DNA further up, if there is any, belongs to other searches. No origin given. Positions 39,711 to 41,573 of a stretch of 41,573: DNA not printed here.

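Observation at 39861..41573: MerR DNA-binding domain fused to a cytoplasmic copy of the importer's own family-5 substrate-binding protein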

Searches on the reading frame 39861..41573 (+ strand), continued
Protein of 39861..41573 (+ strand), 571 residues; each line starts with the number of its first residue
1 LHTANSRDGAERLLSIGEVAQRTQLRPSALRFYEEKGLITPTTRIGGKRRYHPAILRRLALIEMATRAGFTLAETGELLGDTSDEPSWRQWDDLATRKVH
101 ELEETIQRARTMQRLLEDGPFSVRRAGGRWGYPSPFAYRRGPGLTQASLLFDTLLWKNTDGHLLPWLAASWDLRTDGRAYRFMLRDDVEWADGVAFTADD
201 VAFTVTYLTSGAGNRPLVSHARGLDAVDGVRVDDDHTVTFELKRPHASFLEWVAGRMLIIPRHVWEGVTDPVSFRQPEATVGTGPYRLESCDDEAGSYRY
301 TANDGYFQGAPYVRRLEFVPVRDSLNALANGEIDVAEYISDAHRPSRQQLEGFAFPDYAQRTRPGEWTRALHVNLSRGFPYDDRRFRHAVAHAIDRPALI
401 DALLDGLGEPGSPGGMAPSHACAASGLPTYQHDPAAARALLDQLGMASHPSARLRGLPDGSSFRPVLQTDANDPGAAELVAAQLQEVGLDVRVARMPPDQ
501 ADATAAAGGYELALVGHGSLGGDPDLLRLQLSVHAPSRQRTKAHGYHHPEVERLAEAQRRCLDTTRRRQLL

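Call 23: find_related_loci(query=A1, collection=genome_contigs, flank=10000)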
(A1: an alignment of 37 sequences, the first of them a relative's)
Query A1 (633 aa) in genome_contigs; peptide patterns used: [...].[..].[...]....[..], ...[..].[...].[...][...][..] (x = any residue, [..] = any of these).
136 stretches matched a pattern; 17 encode a relative of the query (tblastn E <= 1e-3); 17 distinct loci.
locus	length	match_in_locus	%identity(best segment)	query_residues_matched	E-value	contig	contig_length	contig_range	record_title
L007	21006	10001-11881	51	11-629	0e+0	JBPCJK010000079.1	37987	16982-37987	MAG: Acidimicrobiales bacterium isolate TH_ant_mag_24 S1Ck127_6536741_flag_0_multi_28.0000_len_37987, whole genome shotg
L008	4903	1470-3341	49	13-631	1e-174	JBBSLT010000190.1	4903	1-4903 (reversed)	MAG: Acidimicrobiales bacterium isolate LS5_sbin.1 LS5_sbin.1_K_493124_L_4903_cov_68.0907, whole genome shotgun sequence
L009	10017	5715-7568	50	13-629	4e-164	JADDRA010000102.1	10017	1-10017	MAG: Actinomycetota bacterium isolate LC3_1 AB19_LC3_1368_length_10054_cov_41, whole genome shotgun sequence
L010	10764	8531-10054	48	123-628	1e-153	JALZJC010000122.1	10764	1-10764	MAG: Actinomycetota bacterium isolate MOJ bin30 SC8837-39_k127_1486417, whole genome shotgun sequence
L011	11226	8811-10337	47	123-629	5e-148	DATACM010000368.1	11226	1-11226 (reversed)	MAG TPA_asm: Acidimicrobiales bacterium isolate SMAG_U6724 k141_330962, whole genome shotgun sequence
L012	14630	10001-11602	45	122-629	6e-134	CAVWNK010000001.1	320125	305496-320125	MAG: uncultured Solirubrobacteraceae bacterium isolate MFD01275.bin.1.71 genome assembly, contig: contig_1704, whole gen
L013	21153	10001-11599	46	122-629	8e-131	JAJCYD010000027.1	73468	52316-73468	MAG: Solirubrobacteraceae bacterium isolate OFTM160 OFTM160_26, whole genome shotgun sequence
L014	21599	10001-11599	46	122-629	2e-139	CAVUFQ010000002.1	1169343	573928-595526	MAG: uncultured Actinomycetes bacterium isolate MFD02581.bin.1.289 genome assembly, contig: contig_126, whole genome sho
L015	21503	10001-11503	41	123-629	3e-124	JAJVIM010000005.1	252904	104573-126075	MAG: Anaerolineae bacterium isolate Bin_81R c_000000000218, whole genome shotgun sequence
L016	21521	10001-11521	44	123-629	3e-119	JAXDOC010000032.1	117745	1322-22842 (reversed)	MAG: Actinomycetota bacterium isolate BP_68 scaffold_853651, whole genome shotgun sequence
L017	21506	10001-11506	41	123-627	1e-116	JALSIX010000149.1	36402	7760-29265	MAG: Caldilineaceae bacterium isolate 354-166_metabat2_scaf2bin.054 354-166_scaffold_979_c1, whole genome shotgun sequen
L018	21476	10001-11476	41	127-633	3e-114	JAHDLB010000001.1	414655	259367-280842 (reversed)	MAG: Anaerolineae bacterium isolate LM3-B4.2 k141_82830, whole genome shotgun sequence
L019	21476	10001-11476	40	127-633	3e-113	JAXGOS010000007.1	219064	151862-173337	MAG: Aggregatilineaceae bacterium isolate AnMBR.bin285 bin285_7, whole genome shotgun sequence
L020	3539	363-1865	42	123-628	3e-114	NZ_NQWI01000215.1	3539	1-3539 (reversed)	Candidatus Viridilinea mediisalina strain Kir15-3F NODE_1142_length_3539_cov_223.547, whole genome shotgun sequence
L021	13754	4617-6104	42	123-626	4e-103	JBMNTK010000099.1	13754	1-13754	MAG: Anaerolineae bacterium isolate SBF912SR1HQ0001 scaffold_15054_c1, whole genome shotgun sequence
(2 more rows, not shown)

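Call 27: search_protein_families(library=ncbifam, proteins=[P0001], max_evalue=0.001)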
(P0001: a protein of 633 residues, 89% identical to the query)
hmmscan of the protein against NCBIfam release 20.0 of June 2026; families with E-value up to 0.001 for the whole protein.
P0001 (633 aa): 21 families
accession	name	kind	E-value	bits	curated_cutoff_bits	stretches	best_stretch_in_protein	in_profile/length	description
NF045467.1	Opp4A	equivalog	2.7e-33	115.1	650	1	152-596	68-534/556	oligopeptide ABC transporter substrate-binding protein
TIGR02294.1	nickel_nikA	equivalog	2.3e-32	112.2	393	1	144-516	29-399/501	nickel ABC transporter substrate-binding protein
NF011689.0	PRK15109.1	equivalog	1.4e-28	99.9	560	1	146-590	61-510/547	ABC transporter substrate-binding protein SapA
NF047575.1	opine_bind_CntA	exception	2e-24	86.1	800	1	146-517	61-433/535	staphylopine-dependent metal ABC transporter substrate-binding lipoprotein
NF043070.1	DppA_dipep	equivalog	1.6e-22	79.8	1005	1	156-585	67-501/535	dipeptide ABC transporter periplasmic-binding protein DppA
TIGR04028.1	SBP_KPN_01854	hypoth_equivalog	4.2e-20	71.8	468.5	1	151-589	31-479/509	TIGR04028 family ABC transporter substrate-binding protein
TIGR01950.1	SoxR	equivalog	2e-19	69.7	116.9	1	14-114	2-104/142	redox-sensitive transcriptional activator SoxR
NF011942.0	PRK15413.1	equivalog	1.1e-15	57.4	594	1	154-592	62-485/512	glutathione ABC transporter substrate-binding protein GsiB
TIGR02044.1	CueR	equivalog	1.7e-14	54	147.4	1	15-117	2-106/127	Cu(I)-responsive transcriptional regulator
TIGR02051.1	MerR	equivalog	4.4e-13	49.6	150.85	1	16-118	2-104/124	mercury resistance transcriptional regulator MerR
NF007069.0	PRK09514.1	equivalog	1.8e-12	47.4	143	1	14-116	2-107/141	Zn(2+)-responsive transcriptional regulator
NF045468.1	Opp5A_nikA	equivalog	2.4e-12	46.1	600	1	152-590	46-459/488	nickel ABC transporter substrate-binding protein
NF007590.0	PRK10227.1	equivalog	5.8e-12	45.8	244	1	15-114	2-103/135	Cu(I)-responsive transcriptional regulator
TIGR02043.1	ZntR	equivalog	2.5e-11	43.8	167.95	1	14-116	2-107/131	Zn(2+)-responsive transcriptional regulator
NF007287.0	PRK09755.1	equivalog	9.5e-10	37.9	1098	1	150-399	63-321/535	ABC transporter substrate-binding protein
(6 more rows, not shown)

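Call 32: predict_structure(alignment_id=A2)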
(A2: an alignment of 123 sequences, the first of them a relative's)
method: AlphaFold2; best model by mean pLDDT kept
length: 633 residues; sequences in the alignment: 123
mean_pLDDT: 92.6   pTM: 0.84
mean pLDDT of the five models: 92.6, 92.5, 92.4, 92.1, 91.3
residues with pLDDT >= 90: 492; 70-90: 118; 50-70: 22; < 50: 1
segments of 3 or more residues with pLDDT < 50: none
pLDDT, mean of each block of 10 residues (from residue 1): 58 91 95 91 85 91 88 87 69 85 84 83 93 87 90 95 96 97 98 98 97 86 93 98 96 95 97 94 97 95 96 96 94 94 94 90 95 98 99 99 98 96 96 98 96 95 98 98 98 96 96 95 94 88 97 97 97 98 98 89 88 82 90 52
secondary structure, 60 per line:
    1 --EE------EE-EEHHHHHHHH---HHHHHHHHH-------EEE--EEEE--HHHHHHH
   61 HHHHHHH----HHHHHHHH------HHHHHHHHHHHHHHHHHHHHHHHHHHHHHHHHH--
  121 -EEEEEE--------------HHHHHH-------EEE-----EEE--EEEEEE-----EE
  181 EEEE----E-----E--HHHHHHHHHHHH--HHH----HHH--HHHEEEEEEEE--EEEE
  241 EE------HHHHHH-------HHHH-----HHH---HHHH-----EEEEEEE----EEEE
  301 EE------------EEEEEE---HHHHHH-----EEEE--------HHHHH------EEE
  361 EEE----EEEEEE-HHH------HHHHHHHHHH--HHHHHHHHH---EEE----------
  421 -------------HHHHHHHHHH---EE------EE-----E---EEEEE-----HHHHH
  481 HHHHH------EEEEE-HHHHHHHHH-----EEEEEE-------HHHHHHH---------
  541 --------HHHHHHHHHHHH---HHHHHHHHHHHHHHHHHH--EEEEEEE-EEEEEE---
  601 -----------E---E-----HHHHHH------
elements in order: H16-23 H27-35 E43-45 E48-51 H54-67 H72-79 H86-118 E122-127 H142-147 E155-157 E163-165 E168-173 E179-184 H198-209 E227-234 E237-242 H249-254 H262-265 H277-280 E286-292 E297-302 E315-320 H324-329 E335-338 H347-351 E358-363 E368-373 H384-393 H396-404 E408-410 H434-443 E466-470 H476-485 E492-496 H498-506 E512-517 H525-531 H549-560 H564-581 E584-590 E592-597 H622-627

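Call 36: fold_search(model_id=the predicted structure, library=pdb)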
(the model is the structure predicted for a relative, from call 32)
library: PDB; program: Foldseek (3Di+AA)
matches with E <= 10: 863; with E <= 0.001: 191
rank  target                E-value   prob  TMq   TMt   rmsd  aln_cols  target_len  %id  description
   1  4oeu_A                9.3e-35  1.00  0.64  0.80   4.0       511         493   23  Crystal structure of NikZ from Campylobacter jejuni in complex with Ni(L-His) (released 2014-10-01)
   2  4oet_A                1.2e-34  1.00  0.64  0.81   3.1       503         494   23  Crystal structure of NikZ from Campylobacter jejuni, unliganded form (released 2014-10-01)
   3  1zlq_A                2.3e-34  1.00  0.65  0.82   3.4       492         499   21  Crystallographic and spectroscopic evidence for high affinity binding of Fe EDTA (H2O)- to the periplasmic nickel tran (released 2005-08-02)
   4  5on9_B                2.3e-33  1.00  0.67  0.84   3.5       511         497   20  Crystal structure of NikA in complex with reduced Fe-L1 (N-(2-hydroxybenzyl)-N'-(2-thiomethylbenzyl)-N,N'-ethylenediam (released 2017-12-13)
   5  1zlq_B                2.3e-33  1.00  0.67  0.84   4.1       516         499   20  Crystallographic and spectroscopic evidence for high affinity binding of Fe EDTA (H2O)- to the periplasmic nickel tran (released 2005-08-02)
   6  3mvw_B                3.2e-33  1.00  0.67  0.83   3.7       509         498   21  X-ray structure of a "NikA+Iron complex" hybrid, NikA/1 (released 2011-02-09)
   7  3qim_A                5.3e-33  1.00  0.67  0.84   3.6       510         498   20  Histidine 416 of the periplamsic binding protein NikA is essential for nickel uptake in Escherichia coli (released 2011-03-02)
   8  4dcx_B                7.0e-33  1.00  0.67  0.84   4.0       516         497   20  X-ray structure of NikA in complex with Fe(1R,2R)-N,N'-Bis(2-pyridylmethyl)-N,N'-dicarboxymethyl-1,2-cyclohexanediamin (released 2012-05-09)
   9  3qim_B                1.3e-32  1.00  0.65  0.81   3.6       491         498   21  Histidine 416 of the periplamsic binding protein NikA is essential for nickel uptake in Escherichia coli (released 2011-03-02)
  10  2noo                  1.4e-32  1.00  0.61  0.75   5.1       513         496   21  Crystal Structure of Mutant NikA (released 2007-01-23)
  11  1uiv_A                3.2e-32  1.00  0.65  0.82   4.6       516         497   21  Crystal structures of the liganded and unliganded nickel binding protein NikA from Escherichia coli (Nickel liganded f (released 2004-02-03)
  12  6ofq_A                5.9e-32  1.00  0.67  0.82   3.4       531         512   21  ABC transporter-associated periplasmic binding protein DppA from Helicobacter pylori in complex with peptide STSA (released 2019-08-21)
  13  5u4o                  7.4e-32  1.00  0.60  0.78   4.5       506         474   21  A 2.05A X-Ray Structureof A Bacterial Extracellular Solute-binding Protein, family 5 for Bacillus anthracis str. Ames (released 2017-03-08)
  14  8efz_A                9.8e-32  1.00  0.67  0.87   2.9       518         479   20  Crystal structure of CcNikZ-II, apoprotein (released 2024-03-13)
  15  3mvx_A                1.2e-31  1.00  0.67  0.84   4.0       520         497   20  X-ray structure of the reduced NikA/1 hybrid, NikA/1-Red (released 2011-02-09)
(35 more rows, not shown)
